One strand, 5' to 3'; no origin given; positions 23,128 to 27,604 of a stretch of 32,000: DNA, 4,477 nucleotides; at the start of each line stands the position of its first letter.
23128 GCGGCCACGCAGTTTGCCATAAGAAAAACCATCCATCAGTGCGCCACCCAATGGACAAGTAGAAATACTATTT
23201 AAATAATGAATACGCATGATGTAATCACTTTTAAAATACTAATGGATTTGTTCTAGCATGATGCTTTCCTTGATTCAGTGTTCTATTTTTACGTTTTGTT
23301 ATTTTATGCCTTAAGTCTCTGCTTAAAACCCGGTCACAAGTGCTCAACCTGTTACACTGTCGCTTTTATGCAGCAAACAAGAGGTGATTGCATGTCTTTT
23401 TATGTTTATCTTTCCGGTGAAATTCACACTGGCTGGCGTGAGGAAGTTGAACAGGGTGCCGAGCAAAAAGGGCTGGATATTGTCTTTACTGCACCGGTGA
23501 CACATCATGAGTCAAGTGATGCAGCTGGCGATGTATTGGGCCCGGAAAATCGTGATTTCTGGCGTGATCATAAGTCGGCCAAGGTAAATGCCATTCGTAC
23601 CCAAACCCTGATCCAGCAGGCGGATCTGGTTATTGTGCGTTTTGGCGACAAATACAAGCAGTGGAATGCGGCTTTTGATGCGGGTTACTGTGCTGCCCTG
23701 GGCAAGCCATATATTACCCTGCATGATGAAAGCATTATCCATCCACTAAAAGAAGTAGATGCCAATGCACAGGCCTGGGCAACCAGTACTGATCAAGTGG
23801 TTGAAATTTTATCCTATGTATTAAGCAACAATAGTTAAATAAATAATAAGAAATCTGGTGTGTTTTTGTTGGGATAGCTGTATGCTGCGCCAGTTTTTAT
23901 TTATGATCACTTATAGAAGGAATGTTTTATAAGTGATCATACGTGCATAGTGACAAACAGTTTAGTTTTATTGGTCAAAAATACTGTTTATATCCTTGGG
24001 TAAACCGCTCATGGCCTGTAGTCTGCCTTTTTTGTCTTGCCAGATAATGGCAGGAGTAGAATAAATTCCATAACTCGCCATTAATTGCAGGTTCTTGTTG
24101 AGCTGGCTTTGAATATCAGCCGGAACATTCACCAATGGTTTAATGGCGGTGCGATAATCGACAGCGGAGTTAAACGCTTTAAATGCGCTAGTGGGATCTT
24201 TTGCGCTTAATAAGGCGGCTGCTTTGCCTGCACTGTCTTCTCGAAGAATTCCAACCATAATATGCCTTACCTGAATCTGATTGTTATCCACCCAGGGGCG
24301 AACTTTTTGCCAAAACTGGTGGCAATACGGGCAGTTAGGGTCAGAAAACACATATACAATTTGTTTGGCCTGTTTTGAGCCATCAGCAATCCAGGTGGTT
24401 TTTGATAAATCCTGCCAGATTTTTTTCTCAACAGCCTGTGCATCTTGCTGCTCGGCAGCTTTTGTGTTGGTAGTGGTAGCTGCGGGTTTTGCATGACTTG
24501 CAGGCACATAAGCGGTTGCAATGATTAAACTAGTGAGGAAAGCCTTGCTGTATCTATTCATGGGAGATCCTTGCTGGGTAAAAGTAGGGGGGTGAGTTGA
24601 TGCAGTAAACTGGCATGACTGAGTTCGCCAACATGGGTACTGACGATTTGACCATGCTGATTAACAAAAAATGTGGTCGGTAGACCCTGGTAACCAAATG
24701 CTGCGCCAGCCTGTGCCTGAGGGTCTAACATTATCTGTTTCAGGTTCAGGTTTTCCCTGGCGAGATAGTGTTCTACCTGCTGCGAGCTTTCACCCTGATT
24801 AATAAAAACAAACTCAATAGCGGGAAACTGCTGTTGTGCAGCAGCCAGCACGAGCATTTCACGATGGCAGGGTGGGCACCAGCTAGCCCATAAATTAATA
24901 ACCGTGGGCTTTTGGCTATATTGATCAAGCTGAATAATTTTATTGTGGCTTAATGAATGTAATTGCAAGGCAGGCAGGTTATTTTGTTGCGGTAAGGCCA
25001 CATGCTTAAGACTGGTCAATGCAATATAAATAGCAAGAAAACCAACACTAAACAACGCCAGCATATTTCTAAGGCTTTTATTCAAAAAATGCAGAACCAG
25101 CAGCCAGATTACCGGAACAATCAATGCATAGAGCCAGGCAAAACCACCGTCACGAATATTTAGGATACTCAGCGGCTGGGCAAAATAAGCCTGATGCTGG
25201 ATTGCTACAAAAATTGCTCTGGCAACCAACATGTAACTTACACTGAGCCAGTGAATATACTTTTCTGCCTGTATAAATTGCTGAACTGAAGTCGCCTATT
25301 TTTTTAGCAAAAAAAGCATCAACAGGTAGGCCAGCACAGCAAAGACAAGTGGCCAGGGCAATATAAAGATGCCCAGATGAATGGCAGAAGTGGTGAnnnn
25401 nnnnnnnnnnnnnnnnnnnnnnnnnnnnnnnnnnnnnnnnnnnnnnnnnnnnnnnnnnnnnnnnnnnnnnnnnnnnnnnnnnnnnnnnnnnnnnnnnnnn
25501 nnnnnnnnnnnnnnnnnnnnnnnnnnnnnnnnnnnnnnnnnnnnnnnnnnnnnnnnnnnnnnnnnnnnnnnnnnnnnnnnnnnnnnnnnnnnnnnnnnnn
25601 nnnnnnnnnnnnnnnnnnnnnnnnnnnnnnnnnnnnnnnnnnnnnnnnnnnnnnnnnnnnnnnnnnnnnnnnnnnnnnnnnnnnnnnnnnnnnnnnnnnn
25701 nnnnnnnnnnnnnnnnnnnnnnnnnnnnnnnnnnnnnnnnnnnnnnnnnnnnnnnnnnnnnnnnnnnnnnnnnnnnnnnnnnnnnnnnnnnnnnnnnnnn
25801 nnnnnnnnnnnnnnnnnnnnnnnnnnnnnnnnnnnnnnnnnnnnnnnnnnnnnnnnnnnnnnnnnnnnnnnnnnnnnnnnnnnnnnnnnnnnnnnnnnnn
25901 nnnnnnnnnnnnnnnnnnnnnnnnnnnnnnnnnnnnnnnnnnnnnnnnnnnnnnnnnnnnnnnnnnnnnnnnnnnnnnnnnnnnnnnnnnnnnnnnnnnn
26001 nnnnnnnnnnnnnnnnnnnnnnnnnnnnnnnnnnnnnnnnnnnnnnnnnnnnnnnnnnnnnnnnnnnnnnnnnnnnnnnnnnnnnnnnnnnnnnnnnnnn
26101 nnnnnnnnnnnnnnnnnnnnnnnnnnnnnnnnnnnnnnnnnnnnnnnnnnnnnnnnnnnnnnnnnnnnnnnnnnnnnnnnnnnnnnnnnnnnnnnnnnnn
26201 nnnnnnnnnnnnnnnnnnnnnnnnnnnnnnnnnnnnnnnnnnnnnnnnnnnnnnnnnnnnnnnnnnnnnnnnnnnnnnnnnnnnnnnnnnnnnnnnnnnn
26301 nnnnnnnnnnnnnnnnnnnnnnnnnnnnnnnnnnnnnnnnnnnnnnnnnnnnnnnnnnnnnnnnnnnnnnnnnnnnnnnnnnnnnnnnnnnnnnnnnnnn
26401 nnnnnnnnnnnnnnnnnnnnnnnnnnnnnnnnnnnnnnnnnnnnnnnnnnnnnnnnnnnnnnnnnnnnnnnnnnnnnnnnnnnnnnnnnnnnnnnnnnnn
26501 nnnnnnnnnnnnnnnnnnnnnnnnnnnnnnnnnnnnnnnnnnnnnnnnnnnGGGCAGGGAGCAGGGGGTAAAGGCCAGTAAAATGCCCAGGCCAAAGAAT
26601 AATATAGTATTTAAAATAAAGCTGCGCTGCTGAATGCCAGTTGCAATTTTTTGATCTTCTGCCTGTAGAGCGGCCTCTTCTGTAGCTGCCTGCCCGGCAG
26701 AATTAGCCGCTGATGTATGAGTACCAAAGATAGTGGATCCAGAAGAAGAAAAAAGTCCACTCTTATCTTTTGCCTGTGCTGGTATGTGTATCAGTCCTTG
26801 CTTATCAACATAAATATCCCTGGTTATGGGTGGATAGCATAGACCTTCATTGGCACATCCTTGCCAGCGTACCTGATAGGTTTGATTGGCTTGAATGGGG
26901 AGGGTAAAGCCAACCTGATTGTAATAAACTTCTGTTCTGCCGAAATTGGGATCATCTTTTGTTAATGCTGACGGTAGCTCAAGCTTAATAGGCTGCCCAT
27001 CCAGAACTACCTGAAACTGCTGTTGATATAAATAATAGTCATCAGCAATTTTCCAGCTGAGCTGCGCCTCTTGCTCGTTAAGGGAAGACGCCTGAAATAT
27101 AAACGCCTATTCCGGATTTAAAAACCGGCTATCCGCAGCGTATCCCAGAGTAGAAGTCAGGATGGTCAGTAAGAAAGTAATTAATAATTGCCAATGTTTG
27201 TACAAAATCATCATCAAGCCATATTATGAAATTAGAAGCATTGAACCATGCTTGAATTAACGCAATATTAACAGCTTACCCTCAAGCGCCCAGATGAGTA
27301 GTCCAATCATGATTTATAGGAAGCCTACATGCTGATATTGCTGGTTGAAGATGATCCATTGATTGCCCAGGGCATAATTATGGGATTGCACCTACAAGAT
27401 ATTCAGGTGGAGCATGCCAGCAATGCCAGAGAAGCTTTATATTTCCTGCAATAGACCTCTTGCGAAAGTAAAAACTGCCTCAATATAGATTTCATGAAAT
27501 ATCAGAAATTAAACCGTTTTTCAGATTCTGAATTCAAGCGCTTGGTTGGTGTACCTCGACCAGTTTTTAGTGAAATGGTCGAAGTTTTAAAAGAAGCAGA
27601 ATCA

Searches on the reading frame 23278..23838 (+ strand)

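Call 25: search_protein_families(library=pfam, proteins=[window:23278-23838:+], max_evalue=0.001)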
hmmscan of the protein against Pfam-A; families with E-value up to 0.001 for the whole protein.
window:23278-23838:+ (186 aa): 1 family
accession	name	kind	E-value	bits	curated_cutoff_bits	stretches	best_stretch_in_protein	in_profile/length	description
PF11071.14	Nuc_deoxyri_tr3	-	5.6e-65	218.1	23.2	1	44-182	1-140/140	Nucleoside 2-deoxyribosyltransferase YtoQ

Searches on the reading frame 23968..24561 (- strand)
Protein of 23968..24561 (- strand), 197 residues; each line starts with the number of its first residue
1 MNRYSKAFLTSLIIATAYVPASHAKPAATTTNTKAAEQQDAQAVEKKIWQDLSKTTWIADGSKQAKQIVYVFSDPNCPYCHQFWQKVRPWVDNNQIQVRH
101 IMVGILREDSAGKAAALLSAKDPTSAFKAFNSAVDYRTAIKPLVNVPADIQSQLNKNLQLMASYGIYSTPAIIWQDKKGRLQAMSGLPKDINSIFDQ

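Call 25: search_protein_families(library=pfam, proteins=[window:23968-24561:-], max_evalue=0.001)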
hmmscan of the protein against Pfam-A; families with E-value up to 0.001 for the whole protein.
window:23968-24561:- (197 aa): 4 families
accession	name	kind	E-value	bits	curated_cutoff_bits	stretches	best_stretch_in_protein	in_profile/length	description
PF13098.12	Thioredoxin_2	-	1.2e-16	61.4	27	1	63-183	3-89/104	Thioredoxin-like domain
PF13462.12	Thioredoxin_4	-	2.9e-08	34.5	23.2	1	58-129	6-82/165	Thioredoxin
PF01323.26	DSBA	-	6.7e-07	29.7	25.6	1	69-108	2-42/191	DSBA-like thioredoxin domain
PF13192.12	Thioredoxin_3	-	7.7e-05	23.1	24.8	0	143-177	27-58/76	Thioredoxin domain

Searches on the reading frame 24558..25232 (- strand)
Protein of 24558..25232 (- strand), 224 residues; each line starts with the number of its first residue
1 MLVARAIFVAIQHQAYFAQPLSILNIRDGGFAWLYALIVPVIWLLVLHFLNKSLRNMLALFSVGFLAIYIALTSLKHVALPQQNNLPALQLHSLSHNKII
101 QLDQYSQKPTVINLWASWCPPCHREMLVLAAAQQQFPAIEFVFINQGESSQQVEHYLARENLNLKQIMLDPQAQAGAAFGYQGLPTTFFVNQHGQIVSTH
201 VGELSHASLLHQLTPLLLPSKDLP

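Call 25: search_protein_families(library=pfam, proteins=[window:24558-25232:-], max_evalue=0.001)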
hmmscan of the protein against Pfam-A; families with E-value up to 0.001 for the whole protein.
window:24558-25232:- (224 aa): 5 families
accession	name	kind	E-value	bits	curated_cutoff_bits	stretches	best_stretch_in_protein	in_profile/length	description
PF08534.16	Redoxin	-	8.3e-18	65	26.6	1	84-205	4-137/148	Redoxin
PF00578.27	AhpC-TSA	-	2.1e-14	53.9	26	1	86-197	5-122/124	AhpC/TSA family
PF13905.12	Thioredoxin_8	-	7.1e-08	33.1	27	1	108-196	2-94/94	Thioredoxin-like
PF00085.26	Thioredoxin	-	9.9e-08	32.4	23.5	1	102-155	16-67/103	Thioredoxin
PF13098.12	Thioredoxin_2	-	6.3e-06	26.9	27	1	107-211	5-102/104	Thioredoxin-like domain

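Call 30: find_encoding_contigs(protein=window:24558-25232:-, flank=10000, max_places=10)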
Protein window:24558-25232:- (224 aa): 1 contig read that carries it; 1 place shown.
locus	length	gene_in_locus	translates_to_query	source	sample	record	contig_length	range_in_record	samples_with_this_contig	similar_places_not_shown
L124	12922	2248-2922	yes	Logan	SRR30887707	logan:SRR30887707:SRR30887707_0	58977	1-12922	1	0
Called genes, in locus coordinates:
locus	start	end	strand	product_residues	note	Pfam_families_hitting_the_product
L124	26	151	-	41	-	-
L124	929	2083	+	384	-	PF02683:DsbD_TM, PF00085:Thioredoxin, PF13899:Thioredoxin_7, PF13098:Thioredoxin_2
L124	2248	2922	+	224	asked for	PF00578:AhpC-TSA, PF08534:Redoxin, PF00085:Thioredoxin (faint), PF13098:Thioredoxin_2 (weak), PF13905:Thioredoxin_8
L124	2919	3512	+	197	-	PF01323:DSBA (faint), PF13462:Thioredoxin_4 (weak), PF13098:Thioredoxin_2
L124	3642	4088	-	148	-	PF11071:Nuc_deoxyri_tr3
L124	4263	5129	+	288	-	PF00753:Lactamase_B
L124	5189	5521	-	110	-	-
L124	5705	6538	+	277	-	-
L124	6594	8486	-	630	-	PF13623:SurA_N_2, PF13624:SurA_N_3, PF09312:SurA_N (weak), PF13145:Rotamase_2, PF13616:Rotamase_3, PF00639:Rotamase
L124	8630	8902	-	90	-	PF00216:Bac_DNA_binding, PF18291:HU-HIG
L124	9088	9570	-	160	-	PF05597:Phasin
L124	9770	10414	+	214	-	-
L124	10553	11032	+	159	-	PF02082:Rrf2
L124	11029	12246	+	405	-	PF00155:Aminotran_1_2, PF00266:Aminotran_5, PF01041:DegT_DnrJ_EryC1, PF01212:Beta_elim_lyase (faint)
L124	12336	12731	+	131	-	PF01592:NifU_N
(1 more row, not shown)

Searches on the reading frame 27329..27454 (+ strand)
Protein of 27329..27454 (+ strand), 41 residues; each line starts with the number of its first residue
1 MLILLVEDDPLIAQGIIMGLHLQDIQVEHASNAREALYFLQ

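Call 6: search_protein_families(library=pfam, proteins=[window:27329-27454:+], max_evalue=0.01)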
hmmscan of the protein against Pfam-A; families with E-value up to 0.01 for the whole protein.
window:27329-27454:+ (41 aa): 1 family
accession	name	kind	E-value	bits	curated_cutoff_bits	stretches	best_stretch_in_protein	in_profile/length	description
PF00072.30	Response_reg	-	0.0009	19.8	30.2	1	3-40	1-38/111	Response regulator receiver domain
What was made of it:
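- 27329..27453 (+): 5' fragment (41 codons) of a response-regulator gene, cut by the left end of the IS at a TA target. Weak Pfam Response_reg match to profile positions 1-38, below the curated cut-off (call 6).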
